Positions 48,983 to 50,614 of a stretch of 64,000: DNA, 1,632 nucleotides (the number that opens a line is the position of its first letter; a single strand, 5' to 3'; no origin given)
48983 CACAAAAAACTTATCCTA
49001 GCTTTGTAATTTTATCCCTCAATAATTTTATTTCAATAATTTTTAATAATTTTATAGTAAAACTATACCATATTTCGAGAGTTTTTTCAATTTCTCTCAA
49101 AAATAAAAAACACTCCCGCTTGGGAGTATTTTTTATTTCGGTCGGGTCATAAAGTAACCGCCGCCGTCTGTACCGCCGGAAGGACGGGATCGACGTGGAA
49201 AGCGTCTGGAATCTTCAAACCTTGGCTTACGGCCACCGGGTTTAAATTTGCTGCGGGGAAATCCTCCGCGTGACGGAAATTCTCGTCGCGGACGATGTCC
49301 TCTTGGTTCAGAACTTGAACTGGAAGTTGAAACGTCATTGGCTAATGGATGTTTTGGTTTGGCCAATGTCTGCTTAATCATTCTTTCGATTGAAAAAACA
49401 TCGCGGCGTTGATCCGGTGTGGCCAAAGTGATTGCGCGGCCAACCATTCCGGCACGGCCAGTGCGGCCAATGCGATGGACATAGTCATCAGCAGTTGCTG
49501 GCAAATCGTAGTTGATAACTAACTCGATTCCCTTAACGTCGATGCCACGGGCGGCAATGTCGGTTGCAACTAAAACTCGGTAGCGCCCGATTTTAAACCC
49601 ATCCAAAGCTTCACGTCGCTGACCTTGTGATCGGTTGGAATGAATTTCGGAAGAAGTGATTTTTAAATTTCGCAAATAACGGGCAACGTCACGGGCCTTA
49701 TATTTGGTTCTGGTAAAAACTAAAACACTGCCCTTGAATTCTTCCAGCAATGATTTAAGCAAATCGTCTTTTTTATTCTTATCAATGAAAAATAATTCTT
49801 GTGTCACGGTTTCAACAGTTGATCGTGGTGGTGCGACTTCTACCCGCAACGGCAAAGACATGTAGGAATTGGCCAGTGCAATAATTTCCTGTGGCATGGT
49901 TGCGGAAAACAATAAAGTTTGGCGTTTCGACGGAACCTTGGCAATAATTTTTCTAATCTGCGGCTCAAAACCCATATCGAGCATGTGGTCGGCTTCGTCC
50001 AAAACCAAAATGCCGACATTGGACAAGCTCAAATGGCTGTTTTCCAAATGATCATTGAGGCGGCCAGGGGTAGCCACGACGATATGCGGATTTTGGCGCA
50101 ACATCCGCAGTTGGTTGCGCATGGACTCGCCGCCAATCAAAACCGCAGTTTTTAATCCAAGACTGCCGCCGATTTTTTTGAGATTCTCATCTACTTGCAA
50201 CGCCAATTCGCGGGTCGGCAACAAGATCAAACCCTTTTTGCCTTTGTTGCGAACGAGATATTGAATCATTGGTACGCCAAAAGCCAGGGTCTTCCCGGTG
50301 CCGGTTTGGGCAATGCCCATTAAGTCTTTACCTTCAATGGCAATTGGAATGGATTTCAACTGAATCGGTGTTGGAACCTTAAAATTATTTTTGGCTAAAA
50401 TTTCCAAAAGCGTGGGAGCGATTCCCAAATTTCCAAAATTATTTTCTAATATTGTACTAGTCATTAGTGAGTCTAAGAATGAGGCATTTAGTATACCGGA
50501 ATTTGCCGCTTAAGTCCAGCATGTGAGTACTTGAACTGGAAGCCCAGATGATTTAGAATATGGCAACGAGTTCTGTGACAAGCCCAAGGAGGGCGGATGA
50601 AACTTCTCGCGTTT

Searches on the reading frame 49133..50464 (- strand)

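Call 11: search_protein_families(library=ncbifam, proteins=[window:49133-50464:-], max_evalue=0.00001)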
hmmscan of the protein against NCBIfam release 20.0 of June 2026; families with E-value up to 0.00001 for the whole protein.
window:49133-50464:- (443 aa): 34 families (the best 25 are shown)
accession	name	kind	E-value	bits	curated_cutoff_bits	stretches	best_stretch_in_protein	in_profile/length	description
NF053631.1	RNA_helic_CshA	equivalog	8.6e-117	390.6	646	1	10-382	1-375/434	degradosome RNA helicase CshA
NF007882.0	PRK10590.1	equivalog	3.1e-112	375.9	743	1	9-368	2-369/456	ATP-dependent RNA helicase RhlE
NF053710.1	RNA_heli_RhlE2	exception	3.4e-109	366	925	1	10-412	3-415/635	RNA helicase RhlE2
NF008744.0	PRK11776.1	equivalog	5.4e-108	361.5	524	1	8-377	4-375/460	ATP-dependent RNA helicase DbpA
NF053711.1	RNA_heli_RhlE1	exception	9.1e-105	350.9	750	1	9-371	2-371/434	RNA helicase RhlE1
NF008394.0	PRK11192.1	equivalog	9.8e-98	327.8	507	1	9-368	4-371/441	ATP-dependent RNA helicase SrmB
NF008642.0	PRK11634.1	equivalog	3.4e-91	306.5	989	1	6-376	4-377/628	DEAD/DEAH family ATP-dependent RNA helicase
NF053636.1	DDHlcsCsdAPsy1082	equivalog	6.8e-90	302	890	1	10-369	5-368/512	DEAD/DEAH box helicase CsdA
NF003419.0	PRK04837.1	equivalog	3.8e-88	296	588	1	5-371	6-383/424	ATP-dependent RNA helicase RhlB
NF002340.1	PRK01297.1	equivalog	1.2e-83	281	564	1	9-365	2-370/372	ATP-dependent RNA helicase RhlB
NF003390.0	PRK04537.1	equivalog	4.2e-79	267.1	732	1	7-380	8-391/572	ATP-dependent RNA helicase RhlB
NF010337.0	PRK13766.1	equivalog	1.6e-24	86.1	610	2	233-358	354-487/781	Hef nuclease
TIGR01389.1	recQ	equivalog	1.1e-19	70.4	640.2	1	35-367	18-344/591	DNA helicase RecQ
TIGR00614.1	recQ_fam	subfamily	1.4e-17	63.6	219.8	1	230-369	211-348/470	RecQ family ATP-dependent DNA helicase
TIGR04121.1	DEXH_lig_assoc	equivalog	1.1e-16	59.7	850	1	31-344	14-353/804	ligase-associated DNA damage response DEXH box helicase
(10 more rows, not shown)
